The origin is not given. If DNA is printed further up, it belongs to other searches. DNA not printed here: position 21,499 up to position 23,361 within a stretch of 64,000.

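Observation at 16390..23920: Type-II-PKS/FAS-like operon with Cys-less KS partner, AMP-ligase, flavin-dependent halogenase, GT2 and ExoD: candidate halogenated aryl-polyene/xanthomonadin-like or glycolipid cluster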

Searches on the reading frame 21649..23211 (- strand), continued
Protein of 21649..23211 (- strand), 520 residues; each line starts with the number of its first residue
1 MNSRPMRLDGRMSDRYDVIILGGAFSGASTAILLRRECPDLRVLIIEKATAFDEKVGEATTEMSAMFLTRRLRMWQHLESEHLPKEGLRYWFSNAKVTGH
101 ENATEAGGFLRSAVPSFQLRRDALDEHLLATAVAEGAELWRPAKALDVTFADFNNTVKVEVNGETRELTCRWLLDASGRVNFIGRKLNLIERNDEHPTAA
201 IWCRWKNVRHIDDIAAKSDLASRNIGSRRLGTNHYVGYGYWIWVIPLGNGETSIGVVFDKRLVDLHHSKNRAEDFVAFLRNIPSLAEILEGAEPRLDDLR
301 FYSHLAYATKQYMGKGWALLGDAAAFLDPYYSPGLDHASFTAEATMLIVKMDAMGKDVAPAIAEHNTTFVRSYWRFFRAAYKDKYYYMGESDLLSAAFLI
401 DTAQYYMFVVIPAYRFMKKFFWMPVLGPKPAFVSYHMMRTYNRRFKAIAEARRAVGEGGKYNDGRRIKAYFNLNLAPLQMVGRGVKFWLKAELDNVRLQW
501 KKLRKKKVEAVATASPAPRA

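Call 35: find_homologous_proteins(query=window:21649-23211:-, max_evalue=1e-10)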
Query window:21649-23211:- (520 aa): 2420 proteins with E <= 1e-10 among 8000 candidates; the best 120 are listed.
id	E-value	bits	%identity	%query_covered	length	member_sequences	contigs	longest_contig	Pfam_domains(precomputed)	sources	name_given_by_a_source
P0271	0.0e+0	1119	93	98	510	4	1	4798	PF04820.21,PF01494.26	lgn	-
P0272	0.0e+0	1104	92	99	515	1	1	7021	PF04820.21,PF01494.26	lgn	-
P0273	2.1e-287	972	82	98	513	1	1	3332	PF04820.21,PF01494.26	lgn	-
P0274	7.5e-286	967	80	97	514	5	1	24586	PF04820.21,PF01494.26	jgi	jgi:flavin-dependent dehydrogenase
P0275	3.4e-282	955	80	98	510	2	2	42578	PF04820.21,PF01494.26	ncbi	-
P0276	1.9e-280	949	79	98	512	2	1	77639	PF04820.21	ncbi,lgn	-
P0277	6.1e-280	947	80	95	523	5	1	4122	PF04820.21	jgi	jgi:flavin-dependent dehydrogenase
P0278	1.5e-279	946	79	98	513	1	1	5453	PF01266.31,PF04820.21,PF01494.26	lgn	-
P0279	1.1e-278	943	79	97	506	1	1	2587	PF04820.21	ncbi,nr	ncbi:MAG TPA: NAD(P)/FAD-dependent oxidoreductase [Thermoanaerobaculia bacterium]|nr:NAD(P)/FAD-depe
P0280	3.9e-278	941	79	97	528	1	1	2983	PF04820.21,PF01494.26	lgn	-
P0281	4.6e-278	941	78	100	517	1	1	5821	PF04820.21,PF01494.26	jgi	jgi:flavin-dependent dehydrogenase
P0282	9.7e-278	940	81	93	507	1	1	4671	PF04820.21,PF01494.26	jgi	jgi:flavin-dependent dehydrogenase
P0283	1.1e-277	940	79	97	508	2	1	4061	PF04820.21,PF01494.26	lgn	-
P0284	2.4e-277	939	81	95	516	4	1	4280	PF04820.21,PF01494.26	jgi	jgi:flavin-dependent dehydrogenase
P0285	4.5e-277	938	79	95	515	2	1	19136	PF04820.21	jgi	jgi:flavin-dependent dehydrogenase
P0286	5.0e-277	938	79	97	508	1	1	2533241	PF04820.21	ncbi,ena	-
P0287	8.9e-277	937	78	98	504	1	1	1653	PF04820.21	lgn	-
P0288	9.8e-277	937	79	96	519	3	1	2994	PF04820.21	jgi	jgi:flavin-dependent dehydrogenase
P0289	9.9e-277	937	78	98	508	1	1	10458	PF04820.21,PF01494.26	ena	-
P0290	1.2e-276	936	79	97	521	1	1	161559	PF04820.21,PF01494.26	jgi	jgi:flavin-dependent dehydrogenase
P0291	1.8e-276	936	79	97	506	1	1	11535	PF04820.21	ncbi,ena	ncbi:MAG TPA: NAD(P)/FAD-dependent oxidoreductase [Thermoanaerobaculia bacterium]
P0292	7.7e-276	934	77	97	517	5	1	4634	PF04820.21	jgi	jgi:flavin-dependent dehydrogenase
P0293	1.0e-275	933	82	93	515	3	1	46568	PF01266.31,PF04820.21,PF05834.19,PF01494.26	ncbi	-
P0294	1.4e-275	933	79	98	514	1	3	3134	PF04820.21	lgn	-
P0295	2.3e-275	932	79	98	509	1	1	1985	PF04820.21,PF01494.26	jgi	-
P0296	2.3e-275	932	78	98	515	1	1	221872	PF04820.21,PF01494.26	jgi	jgi:flavin-dependent dehydrogenase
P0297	2.6e-275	932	81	93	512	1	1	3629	PF04820.21,PF01494.26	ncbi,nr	ncbi:MAG TPA: NAD(P)/FAD-dependent oxidoreductase [Thermoanaerobaculia bacterium]|nr:NAD(P)/FAD-depe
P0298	2.9e-275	932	78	97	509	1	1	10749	PF04820.21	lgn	-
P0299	3.6e-275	932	78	96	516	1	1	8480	PF04820.21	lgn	-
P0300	5.1e-275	931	79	97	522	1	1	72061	PF04820.21,PF01494.26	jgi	jgi:flavin-dependent dehydrogenase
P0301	5.5e-275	931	78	98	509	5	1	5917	PF04820.21,PF01494.26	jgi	jgi:flavin-dependent dehydrogenase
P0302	6.8e-275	931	79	95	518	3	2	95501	PF04820.21,PF01494.26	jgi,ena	-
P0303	7.1e-275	931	78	97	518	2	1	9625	PF04820.21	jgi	jgi:flavin-dependent dehydrogenase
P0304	1.1e-274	930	78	97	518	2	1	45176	PF04820.21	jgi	jgi:flavin-dependent dehydrogenase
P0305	1.2e-274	930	82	93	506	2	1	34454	PF01266.31,PF04820.21,PF01494.26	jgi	jgi:flavin-dependent dehydrogenase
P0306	2.2e-274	929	78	97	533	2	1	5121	PF04820.21,PF01494.26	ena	-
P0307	2.5e-274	929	79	97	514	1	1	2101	PF04820.21,PF01494.26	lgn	-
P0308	6.5e-274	927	78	98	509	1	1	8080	PF04820.21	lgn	-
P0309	7.2e-274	927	77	97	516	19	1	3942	PF04820.21,PF01494.26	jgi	jgi:flavin-dependent dehydrogenase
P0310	1.7e-273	926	79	95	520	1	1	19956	PF04820.21,PF01494.26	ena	-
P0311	1.8e-273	926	81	93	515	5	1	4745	PF04820.21,PF01494.26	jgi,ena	jgi:flavin-dependent dehydrogenase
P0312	2.1e-273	926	78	96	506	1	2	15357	PF04820.21,PF01494.26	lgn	-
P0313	2.2e-273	926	80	94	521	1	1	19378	PF01266.31,PF04820.21,PF01494.26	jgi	jgi:flavin-dependent dehydrogenase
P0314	2.9e-273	925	79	97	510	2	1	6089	PF04820.21,PF01494.26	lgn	-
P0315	6.4e-273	924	77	98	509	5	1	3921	PF04820.21,PF01494.26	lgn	-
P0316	7.2e-273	924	78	97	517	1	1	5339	PF04820.21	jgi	jgi:flavin-dependent dehydrogenase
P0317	8.2e-273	924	79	94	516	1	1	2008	PF04820.21,PF01494.26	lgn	-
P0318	8.2e-273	924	76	98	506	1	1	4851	PF04820.21,PF01494.26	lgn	-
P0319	1.0e-272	923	78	97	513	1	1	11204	PF04820.21,PF01494.26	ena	-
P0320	1.5e-272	923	79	94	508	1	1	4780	PF04820.21,PF01494.26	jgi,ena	-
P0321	1.7e-272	923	78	97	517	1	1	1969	PF04820.21,PF01494.26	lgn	-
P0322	1.9e-272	923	80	94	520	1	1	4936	PF04820.21,PF01494.26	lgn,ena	-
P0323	2.0e-272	922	81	93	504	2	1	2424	PF04820.21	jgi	jgi:flavin-dependent dehydrogenase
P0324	3.3e-272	922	79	94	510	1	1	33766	PF04820.21,PF01494.26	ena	-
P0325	3.4e-272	922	81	93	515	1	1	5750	PF01266.31,PF04820.21,PF01494.26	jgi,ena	-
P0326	3.4e-272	922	75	98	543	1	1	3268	PF04820.21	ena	-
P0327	4.3e-272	921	80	92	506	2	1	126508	PF04820.21,PF01494.26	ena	-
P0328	4.3e-272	921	78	98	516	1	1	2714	PF01266.31,PF04820.21,PF05834.19,PF01494.26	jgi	jgi:flavin-dependent dehydrogenase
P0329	4.6e-272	921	77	97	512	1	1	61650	PF04820.21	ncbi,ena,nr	ncbi:MAG TPA: NAD(P)/FAD-dependent oxidoreductase [Thermoanaerobaculia bacterium]|nr:NAD(P)/FAD-depe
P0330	4.8e-272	921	80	93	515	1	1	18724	PF01266.31,PF04820.21,PF01494.26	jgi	jgi:flavin-dependent dehydrogenase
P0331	5.0e-272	921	80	93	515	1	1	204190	PF01266.31,PF04820.21,PF01494.26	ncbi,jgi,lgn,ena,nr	ncbi:MAG TPA: NAD(P)/FAD-dependent oxidoreductase [Thermoanaerobaculia bacterium]|nr:NAD(P)/FAD-depe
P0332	7.2e-272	921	78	96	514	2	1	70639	PF04820.21,PF01494.26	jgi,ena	jgi:flavin-dependent dehydrogenase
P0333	7.5e-272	921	78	96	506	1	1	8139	PF04820.21,PF01494.26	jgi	jgi:flavin-dependent dehydrogenase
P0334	8.1e-272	920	79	93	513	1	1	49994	PF01266.31,PF04820.21,PF01494.26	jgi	jgi:flavin-dependent dehydrogenase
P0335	9.3e-272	920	78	98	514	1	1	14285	PF04820.21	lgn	-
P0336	9.4e-272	920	78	97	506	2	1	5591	PF04820.21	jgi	jgi:flavin-dependent dehydrogenase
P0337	9.4e-272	920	78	98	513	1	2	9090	PF04820.21,PF01494.26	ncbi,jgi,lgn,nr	ncbi:MAG TPA: NAD(P)/FAD-dependent oxidoreductase [Thermoanaerobaculia bacterium]|jgi:flavin-depende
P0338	9.5e-272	920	81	92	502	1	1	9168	PF04820.21,PF01494.26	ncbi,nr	ncbi:MAG TPA: NAD(P)/FAD-dependent oxidoreductase, partial [Thermoanaerobaculia bacterium]|nr:NAD(P)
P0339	1.7e-271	919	77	98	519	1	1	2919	PF04820.21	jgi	jgi:flavin-dependent dehydrogenase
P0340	2.1e-271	919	80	93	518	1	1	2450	PF01266.31,PF04820.21,PF01494.26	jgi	jgi:flavin-dependent dehydrogenase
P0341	2.5e-271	919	77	97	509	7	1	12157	PF04820.21,PF01494.26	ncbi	ncbi:MAG: NAD(P)/FAD-dependent oxidoreductase [Thermoanaerobaculia bacterium]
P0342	2.6e-271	919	77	98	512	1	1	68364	PF04820.21,PF01494.26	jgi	jgi:flavin-dependent dehydrogenase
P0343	2.6e-271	919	78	95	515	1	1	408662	PF01266.31,PF04820.21,PF05834.19,PF01494.26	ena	-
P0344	2.7e-271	919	78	96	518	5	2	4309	PF04820.21,PF01494.26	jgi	jgi:flavin-dependent dehydrogenase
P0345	4.8e-271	918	79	95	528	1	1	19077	PF04820.21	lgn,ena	-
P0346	4.9e-271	918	76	98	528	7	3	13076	PF04820.21,PF01494.26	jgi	jgi:flavin-dependent dehydrogenase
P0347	5.4e-271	918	78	96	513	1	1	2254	PF04820.21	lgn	-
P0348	7.0e-271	917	74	98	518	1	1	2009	PF04820.21,PF01494.26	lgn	-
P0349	8.7e-271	917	77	98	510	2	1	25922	PF01266.31,PF04820.21,PF01494.26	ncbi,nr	ncbi:MAG TPA: NAD(P)/FAD-dependent oxidoreductase [Thermoanaerobaculia bacterium]|nr:NAD(P)/FAD-depe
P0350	1.0e-270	917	78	94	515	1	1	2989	PF01266.31,PF04820.21,PF01494.26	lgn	-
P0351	1.1e-270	917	77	98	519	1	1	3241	PF04820.21,PF01494.26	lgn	-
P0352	1.4e-270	916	78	98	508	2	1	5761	PF04820.21,PF01494.26,PF12831.14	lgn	-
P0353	1.4e-270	916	82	91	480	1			PF04820.21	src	-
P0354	1.5e-270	916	78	96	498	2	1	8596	PF04820.21,PF01494.26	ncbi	ncbi:MAG TPA: NAD(P)/FAD-dependent oxidoreductase [Thermoanaerobaculia bacterium]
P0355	2.2e-270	916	77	97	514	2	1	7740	PF01266.31,PF04820.21,PF01494.26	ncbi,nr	ncbi:MAG: NAD(P)/FAD-dependent oxidoreductase [Acidobacteria bacterium]|nr:NAD(P)/FAD-dependent oxid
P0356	2.3e-270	916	77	96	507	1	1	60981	PF04820.21,PF01494.26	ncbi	-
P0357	2.3e-270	916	77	98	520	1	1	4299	PF01266.31,PF04820.21,PF01494.26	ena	-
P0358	2.5e-270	916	77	97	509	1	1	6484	PF01266.31,PF04820.21,PF01494.26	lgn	-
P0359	2.8e-270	915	77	97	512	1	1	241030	PF04820.21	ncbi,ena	-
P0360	2.8e-270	915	77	97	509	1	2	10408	PF04820.21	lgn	-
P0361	2.9e-270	915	78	95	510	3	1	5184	PF04820.21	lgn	-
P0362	3.3e-270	915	77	98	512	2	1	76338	PF01266.31,PF04820.21,PF01494.26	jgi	jgi:flavin-dependent dehydrogenase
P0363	5.0e-270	915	77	98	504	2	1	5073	PF04820.21,PF01494.26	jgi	jgi:flavin-dependent dehydrogenase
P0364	5.1e-270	915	79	93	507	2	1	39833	PF04820.21,PF01494.26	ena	-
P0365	5.8e-270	914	78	97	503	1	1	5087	PF01266.31,PF04820.21,PF01494.26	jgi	jgi:flavin-dependent dehydrogenase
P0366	1.2e-269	913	79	94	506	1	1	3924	PF04820.21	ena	-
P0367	1.3e-269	913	79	93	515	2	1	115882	PF01266.31,PF04820.21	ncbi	ncbi:MAG TPA: NAD(P)/FAD-dependent oxidoreductase [Thermoanaerobaculia bacterium]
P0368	1.4e-269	913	77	97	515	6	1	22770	PF04820.21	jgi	-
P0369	1.7e-269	913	78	94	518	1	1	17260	PF04820.21,PF01494.26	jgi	jgi:flavin-dependent dehydrogenase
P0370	1.8e-269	913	78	95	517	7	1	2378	PF04820.21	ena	-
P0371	1.9e-269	913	79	93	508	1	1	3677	PF04820.21,PF01494.26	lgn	-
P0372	2.0e-269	913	79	93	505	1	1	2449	PF04820.21,PF01494.26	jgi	jgi:flavin-dependent dehydrogenase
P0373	2.5e-269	912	79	95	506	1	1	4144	PF04820.21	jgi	jgi:flavin-dependent dehydrogenase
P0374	3.0e-269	912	77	97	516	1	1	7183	PF04820.21,PF01494.26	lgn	-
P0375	3.8e-269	912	78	97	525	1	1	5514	PF04820.21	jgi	jgi:flavin-dependent dehydrogenase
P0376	4.3e-269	911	76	98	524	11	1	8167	PF04820.21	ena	-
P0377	4.7e-269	911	78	98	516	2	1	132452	PF04820.21,PF05834.19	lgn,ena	-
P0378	6.2e-269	911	77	97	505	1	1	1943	PF01266.31,PF04820.21,PF01494.26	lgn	-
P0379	8.9e-269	910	77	97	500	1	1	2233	PF04820.21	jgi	jgi:flavin-dependent dehydrogenase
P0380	1.1e-268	910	76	98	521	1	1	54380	PF04820.21,PF01494.26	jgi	jgi:flavin-dependent dehydrogenase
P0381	1.4e-268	910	76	97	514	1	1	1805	PF04820.21,PF01494.26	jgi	jgi:flavin-dependent dehydrogenase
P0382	1.8e-268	909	77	97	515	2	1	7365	PF04820.21,PF01494.26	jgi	jgi:flavin-dependent dehydrogenase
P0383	2.1e-268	909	79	94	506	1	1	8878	PF04820.21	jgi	jgi:flavin-dependent dehydrogenase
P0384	4.0e-268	908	77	97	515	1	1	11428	PF04820.21,PF01494.26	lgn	-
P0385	8.0e-268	907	77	95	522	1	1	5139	PF04820.21,PF01494.26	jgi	-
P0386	1.0e-267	907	78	93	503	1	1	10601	PF04820.21,PF01494.26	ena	-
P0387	1.3e-267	907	77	96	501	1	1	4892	PF04820.21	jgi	jgi:flavin-dependent dehydrogenase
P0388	1.3e-267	907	77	96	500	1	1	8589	PF04820.21,PF01494.26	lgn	-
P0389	1.8e-267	906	77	97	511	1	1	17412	PF04820.21,PF01494.26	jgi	jgi:flavin-dependent dehydrogenase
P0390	1.8e-267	906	75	98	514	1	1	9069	PF04820.21,PF01494.26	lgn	-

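Call 51: search_dna_similar(query=window:21649-23211:-, collection=plasmids, mode=protein, max_rows=25, max_evalue=1e-10)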
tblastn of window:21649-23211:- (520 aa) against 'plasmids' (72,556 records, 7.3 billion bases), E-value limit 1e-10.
Records with a match: 191; places in all: 200; records where one place covers at least 80% of the query: 2.
Best place of each record, by identity: <60% 191.
By first word of the organism name: Ralstonia 116; Streptomyces 25; Pseudoalteromonas 5; Burkholderia 5; Acinetobacter 4; Cupriavidus 4; Bacillus 4; Caballeronia 4; Nostoc 2; Sandaracinus 2; and 18 more.
By predicted mobility (MOB-suite, as given by PLSDB): mobilizable 112; non-mobilizable 74; conjugative 5.
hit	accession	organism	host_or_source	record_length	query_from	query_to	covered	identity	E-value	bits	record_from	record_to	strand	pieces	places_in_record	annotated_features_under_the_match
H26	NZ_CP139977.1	Janthinobacterium lividum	-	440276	11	474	89%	31.9%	4e-52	198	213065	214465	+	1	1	NAD(P)/FAD-dependent oxidoreductase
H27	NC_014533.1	Gloeothece verrucosa PCC 7822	fresh water in rice field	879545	6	473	90%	26.8%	1e-33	143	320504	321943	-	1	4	tryptophan 7-halogenase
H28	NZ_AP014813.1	Methylorubrum populi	-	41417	18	414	76%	26.8%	1e-22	110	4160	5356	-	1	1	tryptophan 7-halogenase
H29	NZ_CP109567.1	Nocardia sp. NBC_01377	-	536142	12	397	74%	27.1%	8e-20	101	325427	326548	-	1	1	NAD(P)/FAD-dependent oxidoreductase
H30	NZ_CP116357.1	Streptomyces xanthophaeus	whole organism,soil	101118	12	383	72%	26.7%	2e-14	84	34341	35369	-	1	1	NAD(P)/FAD-dependent oxidoreductase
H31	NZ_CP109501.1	Streptomyces sp. NBC_01426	-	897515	17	391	72%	26.4%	9e-12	76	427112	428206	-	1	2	NAD(P)/FAD-dependent oxidoreductase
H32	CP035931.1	Acinetobacter baumannii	Homo sapiens,blood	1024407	14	358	66%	28.3%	2e-17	94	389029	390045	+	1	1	NAD(P)/FAD-dependent oxidoreductase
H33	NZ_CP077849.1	Acinetobacter baumannii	Homo sapiens,Rectal swab_P28_BU14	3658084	14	358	66%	28.3%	2e-17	94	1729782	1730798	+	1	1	none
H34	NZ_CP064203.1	Acinetobacter baumannii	Homo sapiens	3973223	14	358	66%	28.3%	2e-17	94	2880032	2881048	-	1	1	none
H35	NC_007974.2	Cupriavidus metallidurans CH34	-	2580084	10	358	67%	27.7%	2e-14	84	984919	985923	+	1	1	none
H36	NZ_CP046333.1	Cupriavidus metallidurans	sedimentation pond in a zinc factory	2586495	10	358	67%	27.7%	2e-14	84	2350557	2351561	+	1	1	none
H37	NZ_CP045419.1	Pseudoalteromonas sp. THAF3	pure culture,Surface of a polyethylene ...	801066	12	387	72%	25.5%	2e-16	91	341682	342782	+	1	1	NAD(P)/FAD-dependent oxidoreductase | hypothetical protein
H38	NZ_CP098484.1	Streptomyces sp. Caat 7-52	Bacteria,soil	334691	12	385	72%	25.6%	2e-12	77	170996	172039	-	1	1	NAD(P)/FAD-dependent oxidoreductase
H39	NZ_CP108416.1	Streptomyces sp. NBC_01298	-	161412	12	342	64%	28.9%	2e-14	84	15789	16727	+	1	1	NAD(P)/FAD-dependent oxidoreductase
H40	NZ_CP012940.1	Ralstonia solanacearum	plantain,cell culture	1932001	14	335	62%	29.7%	7e-14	82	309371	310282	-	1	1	none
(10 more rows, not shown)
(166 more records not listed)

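Call 52: get_annotated_region(hit=H26, flank=12000)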
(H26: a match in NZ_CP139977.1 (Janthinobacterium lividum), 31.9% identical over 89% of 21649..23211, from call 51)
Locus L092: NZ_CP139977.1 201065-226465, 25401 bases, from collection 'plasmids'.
description: Janthinobacterium lividum strain HAMBI_1919 plasmid unnamed, complete sequence
organism: Janthinobacterium lividum (NCBI taxid 29581)
taxonomy: Bacteria; Pseudomonadota; Betaproteobacteria; Burkholderiales; Oxalobacteraceae; Janthinobacterium; Janthinobacterium lividum
host: -; source: -; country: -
typing (MOB-suite, as given by PLSDB): non-mobilizable
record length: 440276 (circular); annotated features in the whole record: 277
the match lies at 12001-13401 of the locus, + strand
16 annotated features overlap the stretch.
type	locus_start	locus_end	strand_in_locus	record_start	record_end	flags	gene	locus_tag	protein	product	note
CDS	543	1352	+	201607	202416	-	-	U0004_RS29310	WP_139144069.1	hypothetical protein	-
CDS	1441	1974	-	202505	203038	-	-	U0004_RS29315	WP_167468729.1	restriction endonuclease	-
CDS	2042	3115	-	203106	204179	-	-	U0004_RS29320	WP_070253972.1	integrase domain-containing protein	-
CDS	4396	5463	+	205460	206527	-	-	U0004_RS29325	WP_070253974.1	PRTRC system protein D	-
CDS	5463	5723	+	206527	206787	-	-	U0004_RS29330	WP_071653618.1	hypothetical protein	-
CDS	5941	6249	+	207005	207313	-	-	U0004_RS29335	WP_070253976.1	H-NS histone family protein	-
CDS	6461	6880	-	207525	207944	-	-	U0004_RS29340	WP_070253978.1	MarR family winged helix-turn-helix transcriptional regulator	GO:0006355 - regulation of DNA-templated transcription [Evidence IEA]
CDS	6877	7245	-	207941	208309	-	-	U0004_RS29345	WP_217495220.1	GIY-YIG nuclease family protein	-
CDS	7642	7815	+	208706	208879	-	-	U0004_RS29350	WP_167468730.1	hypothetical protein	-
CDS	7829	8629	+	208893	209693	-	-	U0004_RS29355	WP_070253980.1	4'-phosphopantetheinyl transferase superfamily protein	-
CDS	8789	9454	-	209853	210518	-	-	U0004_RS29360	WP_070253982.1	hypothetical protein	-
CDS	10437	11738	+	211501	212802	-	-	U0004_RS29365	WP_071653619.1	cation:proton antiporter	GO:0006812 - monoatomic cation transport [Evidence IEA]; GO:1902600 - proton transmembrane transport [Evidence IEA]; ...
CDS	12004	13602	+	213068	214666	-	-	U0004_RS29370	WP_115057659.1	NAD(P)/FAD-dependent oxidoreductase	-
CDS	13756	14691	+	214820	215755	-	-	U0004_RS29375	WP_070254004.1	aspartyl/asparaginyl beta-hydroxylase domain-containing protein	-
CDS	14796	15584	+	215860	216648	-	-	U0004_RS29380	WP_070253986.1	alpha/beta fold hydrolase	-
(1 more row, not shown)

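Call 53: get_annotated_region(hit=H27, flank=10000)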
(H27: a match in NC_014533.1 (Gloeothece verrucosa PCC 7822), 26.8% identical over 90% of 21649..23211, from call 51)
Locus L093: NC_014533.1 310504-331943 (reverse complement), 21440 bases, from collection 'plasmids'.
description: Gloeothece verrucosa PCC 7822 plasmid Cy782201, complete sequence
organism: Gloeothece verrucosa PCC 7822 (NCBI taxid 497965)
taxonomy: Bacteria; Cyanobacteriota; Cyanophyceae; Chroococcales; Aphanothecaceae; Gloeothece; Gloeothece verrucosa; Gloeothece verrucosa PCC 7822
host: -; source: fresh water in rice field; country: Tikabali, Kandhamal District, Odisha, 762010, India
typing (MOB-suite, as given by PLSDB): non-mobilizable; mating-pair formation MPF_T
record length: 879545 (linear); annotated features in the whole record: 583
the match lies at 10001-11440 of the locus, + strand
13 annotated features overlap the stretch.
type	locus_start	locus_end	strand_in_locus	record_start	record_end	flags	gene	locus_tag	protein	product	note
CDS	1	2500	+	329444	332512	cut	-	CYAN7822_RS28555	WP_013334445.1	type I polyketide synthase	-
CDS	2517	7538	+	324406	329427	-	-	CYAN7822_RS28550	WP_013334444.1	SDR family NAD(P)-dependent oxidoreductase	-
CDS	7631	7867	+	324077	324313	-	-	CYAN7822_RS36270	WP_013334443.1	hypothetical protein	-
CDS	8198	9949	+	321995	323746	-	-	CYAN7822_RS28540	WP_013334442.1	tryptophan 7-halogenase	-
CDS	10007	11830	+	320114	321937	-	-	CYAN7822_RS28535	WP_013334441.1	tryptophan 7-halogenase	-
CDS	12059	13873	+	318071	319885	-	-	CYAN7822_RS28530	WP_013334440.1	tryptophan 7-halogenase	-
CDS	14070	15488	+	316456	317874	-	-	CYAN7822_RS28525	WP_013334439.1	carotenoid oxygenase family protein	-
CDS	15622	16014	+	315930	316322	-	-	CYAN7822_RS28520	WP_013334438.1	hypothetical protein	-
CDS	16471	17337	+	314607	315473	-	-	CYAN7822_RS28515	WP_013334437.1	hypothetical protein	-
CDS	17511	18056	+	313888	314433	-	-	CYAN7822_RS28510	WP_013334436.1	hypothetical protein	-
CDS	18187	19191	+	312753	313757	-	-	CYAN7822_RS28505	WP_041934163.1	alpha/beta hydrolase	-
CDS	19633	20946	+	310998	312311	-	-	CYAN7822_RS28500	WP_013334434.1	ABC exporter membrane fusion protein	-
CDS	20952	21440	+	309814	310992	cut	devC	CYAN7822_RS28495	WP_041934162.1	ABC transporter permease DevC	GO:0006810 - transport [Evidence IEA]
